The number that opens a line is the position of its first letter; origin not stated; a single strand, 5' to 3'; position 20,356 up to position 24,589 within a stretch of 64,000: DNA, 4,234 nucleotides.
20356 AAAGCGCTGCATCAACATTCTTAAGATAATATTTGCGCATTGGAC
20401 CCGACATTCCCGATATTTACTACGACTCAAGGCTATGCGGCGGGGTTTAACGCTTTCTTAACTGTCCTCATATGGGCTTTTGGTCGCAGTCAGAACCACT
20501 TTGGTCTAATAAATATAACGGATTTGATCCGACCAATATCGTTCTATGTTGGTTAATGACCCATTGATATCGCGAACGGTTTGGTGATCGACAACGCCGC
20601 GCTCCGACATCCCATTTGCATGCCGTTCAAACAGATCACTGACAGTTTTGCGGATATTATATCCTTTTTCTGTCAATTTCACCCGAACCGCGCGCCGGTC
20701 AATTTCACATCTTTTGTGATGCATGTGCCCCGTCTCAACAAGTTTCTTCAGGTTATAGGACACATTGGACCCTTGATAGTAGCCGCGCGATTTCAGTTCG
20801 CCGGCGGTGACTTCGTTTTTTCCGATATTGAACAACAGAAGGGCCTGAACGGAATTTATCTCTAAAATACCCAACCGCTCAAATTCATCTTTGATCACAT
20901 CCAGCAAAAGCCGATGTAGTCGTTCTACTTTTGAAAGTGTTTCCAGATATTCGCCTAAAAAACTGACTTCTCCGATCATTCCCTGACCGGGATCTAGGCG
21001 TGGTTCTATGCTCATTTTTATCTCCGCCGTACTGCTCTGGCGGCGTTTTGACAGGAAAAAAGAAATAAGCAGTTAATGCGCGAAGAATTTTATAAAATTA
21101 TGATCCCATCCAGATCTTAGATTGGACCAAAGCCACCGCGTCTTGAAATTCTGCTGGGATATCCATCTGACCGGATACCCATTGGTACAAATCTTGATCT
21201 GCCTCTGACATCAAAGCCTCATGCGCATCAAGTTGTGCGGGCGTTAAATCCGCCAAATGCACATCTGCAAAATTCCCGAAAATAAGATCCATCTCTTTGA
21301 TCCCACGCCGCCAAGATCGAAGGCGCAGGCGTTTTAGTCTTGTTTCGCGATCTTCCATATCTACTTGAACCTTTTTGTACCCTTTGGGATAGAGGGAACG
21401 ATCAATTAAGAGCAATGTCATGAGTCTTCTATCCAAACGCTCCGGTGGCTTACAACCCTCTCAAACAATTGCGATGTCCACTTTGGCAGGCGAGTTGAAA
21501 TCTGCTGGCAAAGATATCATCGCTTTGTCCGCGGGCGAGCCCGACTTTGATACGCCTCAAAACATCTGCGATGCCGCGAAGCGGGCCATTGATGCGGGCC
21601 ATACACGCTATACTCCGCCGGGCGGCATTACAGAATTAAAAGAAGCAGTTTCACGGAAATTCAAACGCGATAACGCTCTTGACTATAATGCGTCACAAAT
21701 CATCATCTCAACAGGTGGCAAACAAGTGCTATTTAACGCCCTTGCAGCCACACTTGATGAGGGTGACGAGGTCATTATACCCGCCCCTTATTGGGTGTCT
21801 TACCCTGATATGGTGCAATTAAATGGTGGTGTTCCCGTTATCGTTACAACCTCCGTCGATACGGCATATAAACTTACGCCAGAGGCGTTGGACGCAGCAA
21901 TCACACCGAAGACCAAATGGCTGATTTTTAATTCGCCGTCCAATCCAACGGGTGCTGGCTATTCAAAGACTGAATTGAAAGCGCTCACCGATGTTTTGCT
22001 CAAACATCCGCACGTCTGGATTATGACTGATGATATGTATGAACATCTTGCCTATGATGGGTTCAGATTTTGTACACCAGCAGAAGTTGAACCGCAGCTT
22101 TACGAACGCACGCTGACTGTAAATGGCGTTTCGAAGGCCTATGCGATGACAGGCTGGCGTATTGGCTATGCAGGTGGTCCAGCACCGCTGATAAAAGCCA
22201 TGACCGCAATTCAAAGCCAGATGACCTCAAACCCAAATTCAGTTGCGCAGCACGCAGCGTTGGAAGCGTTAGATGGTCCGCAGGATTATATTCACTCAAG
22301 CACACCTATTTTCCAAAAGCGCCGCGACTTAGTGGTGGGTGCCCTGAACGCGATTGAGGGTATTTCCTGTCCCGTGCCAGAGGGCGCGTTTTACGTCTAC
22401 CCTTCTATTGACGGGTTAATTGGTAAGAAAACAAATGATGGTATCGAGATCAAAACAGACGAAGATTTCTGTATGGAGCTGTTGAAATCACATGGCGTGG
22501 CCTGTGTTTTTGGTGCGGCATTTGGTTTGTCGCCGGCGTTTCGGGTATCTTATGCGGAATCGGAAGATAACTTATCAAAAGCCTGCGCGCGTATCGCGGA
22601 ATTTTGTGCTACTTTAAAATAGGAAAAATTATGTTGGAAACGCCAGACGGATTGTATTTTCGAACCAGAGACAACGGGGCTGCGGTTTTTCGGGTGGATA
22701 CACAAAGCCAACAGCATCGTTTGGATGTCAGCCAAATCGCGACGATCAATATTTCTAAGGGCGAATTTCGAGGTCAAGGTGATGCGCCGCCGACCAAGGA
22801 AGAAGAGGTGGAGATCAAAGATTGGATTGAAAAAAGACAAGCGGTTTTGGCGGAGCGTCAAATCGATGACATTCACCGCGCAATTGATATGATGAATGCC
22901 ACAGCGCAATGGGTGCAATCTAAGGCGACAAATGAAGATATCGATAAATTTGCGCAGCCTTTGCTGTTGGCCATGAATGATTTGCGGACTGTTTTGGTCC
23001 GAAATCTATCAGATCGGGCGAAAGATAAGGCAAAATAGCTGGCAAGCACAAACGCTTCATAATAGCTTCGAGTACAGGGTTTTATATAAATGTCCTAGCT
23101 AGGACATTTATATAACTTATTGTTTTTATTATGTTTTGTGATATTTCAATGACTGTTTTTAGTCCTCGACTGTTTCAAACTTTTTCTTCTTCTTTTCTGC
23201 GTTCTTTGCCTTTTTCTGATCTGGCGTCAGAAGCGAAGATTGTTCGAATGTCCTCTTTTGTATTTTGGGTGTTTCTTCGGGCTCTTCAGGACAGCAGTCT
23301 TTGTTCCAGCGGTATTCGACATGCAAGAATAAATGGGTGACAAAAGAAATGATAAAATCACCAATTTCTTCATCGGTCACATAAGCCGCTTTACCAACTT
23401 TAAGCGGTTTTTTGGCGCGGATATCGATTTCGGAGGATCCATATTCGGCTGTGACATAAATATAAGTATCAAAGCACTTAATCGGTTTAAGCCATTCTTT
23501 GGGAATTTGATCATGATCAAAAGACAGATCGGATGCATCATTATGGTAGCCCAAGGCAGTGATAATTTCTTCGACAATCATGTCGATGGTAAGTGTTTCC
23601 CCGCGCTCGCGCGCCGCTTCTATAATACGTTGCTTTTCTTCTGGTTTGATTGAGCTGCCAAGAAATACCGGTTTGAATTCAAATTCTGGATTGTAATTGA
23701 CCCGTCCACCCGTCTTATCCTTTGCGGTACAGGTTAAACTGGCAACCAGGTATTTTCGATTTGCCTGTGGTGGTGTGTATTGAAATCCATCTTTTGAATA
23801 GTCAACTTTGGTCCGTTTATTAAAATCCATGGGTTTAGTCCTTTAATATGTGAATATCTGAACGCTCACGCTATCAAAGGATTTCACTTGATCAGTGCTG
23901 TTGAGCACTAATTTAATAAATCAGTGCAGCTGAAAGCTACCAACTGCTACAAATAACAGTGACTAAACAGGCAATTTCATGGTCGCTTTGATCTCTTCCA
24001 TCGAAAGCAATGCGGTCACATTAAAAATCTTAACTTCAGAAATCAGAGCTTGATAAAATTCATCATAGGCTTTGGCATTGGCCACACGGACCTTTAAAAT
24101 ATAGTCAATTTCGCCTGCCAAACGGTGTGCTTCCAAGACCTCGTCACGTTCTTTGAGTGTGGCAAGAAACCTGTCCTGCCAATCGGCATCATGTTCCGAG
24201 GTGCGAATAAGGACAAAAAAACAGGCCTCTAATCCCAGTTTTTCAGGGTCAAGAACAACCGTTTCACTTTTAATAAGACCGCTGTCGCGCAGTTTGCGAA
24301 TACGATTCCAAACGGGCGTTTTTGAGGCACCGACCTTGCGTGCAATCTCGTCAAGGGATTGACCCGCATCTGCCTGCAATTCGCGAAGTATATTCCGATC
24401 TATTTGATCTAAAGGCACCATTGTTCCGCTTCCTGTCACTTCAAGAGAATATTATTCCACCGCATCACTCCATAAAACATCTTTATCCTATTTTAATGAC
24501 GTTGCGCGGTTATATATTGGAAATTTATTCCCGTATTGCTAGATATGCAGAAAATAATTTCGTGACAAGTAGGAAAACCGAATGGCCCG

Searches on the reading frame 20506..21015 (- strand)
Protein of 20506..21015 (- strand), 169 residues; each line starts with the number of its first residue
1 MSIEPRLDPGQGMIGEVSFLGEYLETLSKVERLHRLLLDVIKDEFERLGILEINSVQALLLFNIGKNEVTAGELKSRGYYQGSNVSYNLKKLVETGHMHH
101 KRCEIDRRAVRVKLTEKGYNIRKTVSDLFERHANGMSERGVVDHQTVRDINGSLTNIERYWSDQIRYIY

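Call 20: search_protein_families(library=pfam, proteins=[window:20506-21015:-], max_evalue=0.001)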
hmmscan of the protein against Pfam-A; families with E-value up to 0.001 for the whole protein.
window:20506-21015:- (169 aa): 3 families
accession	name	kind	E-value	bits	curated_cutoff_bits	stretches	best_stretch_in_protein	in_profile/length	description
PF13463.12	HTH_27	-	3.7e-12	46.8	22.2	1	54-118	2-68/68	Winged helix DNA-binding domain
PF12802.13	MarR_2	-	4.1e-08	33.7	27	1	54-109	4-61/61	MarR family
PF22381.2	Staph_reg_Sar_Rot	-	1.5e-05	25.4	27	1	61-121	23-81/85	Transcriptional regulator SarA/Rot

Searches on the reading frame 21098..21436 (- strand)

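Call 21: search_protein_families(library=pfam, proteins=[window:21098-21436:-], max_evalue=0.001)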
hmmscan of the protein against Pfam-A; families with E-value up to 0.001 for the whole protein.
window:21098-21436:- (112 aa): 1 family
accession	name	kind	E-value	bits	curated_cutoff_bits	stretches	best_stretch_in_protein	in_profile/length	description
PF03937.21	Sdh5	-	1.4e-22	79.9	27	1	35-100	1-66/76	Flavinator of succinate dehydrogenase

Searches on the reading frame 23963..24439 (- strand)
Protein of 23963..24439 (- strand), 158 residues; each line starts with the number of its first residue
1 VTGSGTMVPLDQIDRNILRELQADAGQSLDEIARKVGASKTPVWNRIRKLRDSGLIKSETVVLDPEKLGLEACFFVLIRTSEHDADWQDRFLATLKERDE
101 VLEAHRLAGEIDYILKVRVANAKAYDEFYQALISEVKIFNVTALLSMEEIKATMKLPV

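Call 20: search_protein_families(library=pfam, proteins=[window:23963-24439:-], max_evalue=0.001)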
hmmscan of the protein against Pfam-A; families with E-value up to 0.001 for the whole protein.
window:23963-24439:- (158 aa): 6 families
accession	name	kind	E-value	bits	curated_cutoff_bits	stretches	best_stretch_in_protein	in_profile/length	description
PF13412.12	HTH_24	-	1.1e-16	60.6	21.9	1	10-57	1-48/48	Winged helix-turn-helix DNA-binding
PF01037.27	AsnC_trans_reg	-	5.2e-16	58.7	25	1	76-148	1-72/73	Lrp/AsnC ligand binding domain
PF13404.12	HTH_AsnC-type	-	9.4e-15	54.6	27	1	10-51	1-42/42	AsnC-type helix-turn-helix domain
PF12840.13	HTH_20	-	1.1e-06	28.9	27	1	15-58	7-50/51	Helix-turn-helix domain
PF08279.18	HTH_11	-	0.00014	22.1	25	1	15-58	3-48/55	HTH domain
PF22451.2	NirdL-like_HTH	-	0.0002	21.3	27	0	31-56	21-46/47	Siroheme decarboxylase NirDL-like HTH domain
